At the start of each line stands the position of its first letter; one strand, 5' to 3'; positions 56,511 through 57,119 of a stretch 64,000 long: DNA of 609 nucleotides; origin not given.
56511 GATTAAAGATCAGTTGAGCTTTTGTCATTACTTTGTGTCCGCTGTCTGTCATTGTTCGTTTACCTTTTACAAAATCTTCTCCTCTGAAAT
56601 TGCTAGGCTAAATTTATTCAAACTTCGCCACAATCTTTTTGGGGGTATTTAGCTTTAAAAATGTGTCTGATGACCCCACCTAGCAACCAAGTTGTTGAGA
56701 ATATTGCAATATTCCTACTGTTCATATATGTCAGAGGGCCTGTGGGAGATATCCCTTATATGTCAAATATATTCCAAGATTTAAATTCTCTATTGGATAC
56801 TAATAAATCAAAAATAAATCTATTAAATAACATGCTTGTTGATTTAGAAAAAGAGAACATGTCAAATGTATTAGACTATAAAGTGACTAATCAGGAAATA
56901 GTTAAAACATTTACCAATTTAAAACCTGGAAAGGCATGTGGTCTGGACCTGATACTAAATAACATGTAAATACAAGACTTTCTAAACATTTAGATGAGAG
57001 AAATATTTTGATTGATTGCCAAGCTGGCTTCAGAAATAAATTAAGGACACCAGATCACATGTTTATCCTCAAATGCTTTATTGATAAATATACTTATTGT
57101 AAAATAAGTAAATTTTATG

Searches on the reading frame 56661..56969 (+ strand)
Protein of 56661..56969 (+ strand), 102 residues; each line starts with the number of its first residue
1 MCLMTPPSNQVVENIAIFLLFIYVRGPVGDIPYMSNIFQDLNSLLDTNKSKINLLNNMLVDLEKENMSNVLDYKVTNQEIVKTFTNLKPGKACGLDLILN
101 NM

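Call 64: search_protein_families(library=pfam, proteins=[window:56661-56969:+], max_evalue=0.1)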
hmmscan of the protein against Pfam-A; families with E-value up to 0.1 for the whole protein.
window:56661-56969:+ (102 aa): 1 family
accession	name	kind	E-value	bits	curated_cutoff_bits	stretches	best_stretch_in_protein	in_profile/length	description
PF15091.11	DUF4554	-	0.094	12.2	27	1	8-81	118-198/458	Domain of unknown function (DUF4554)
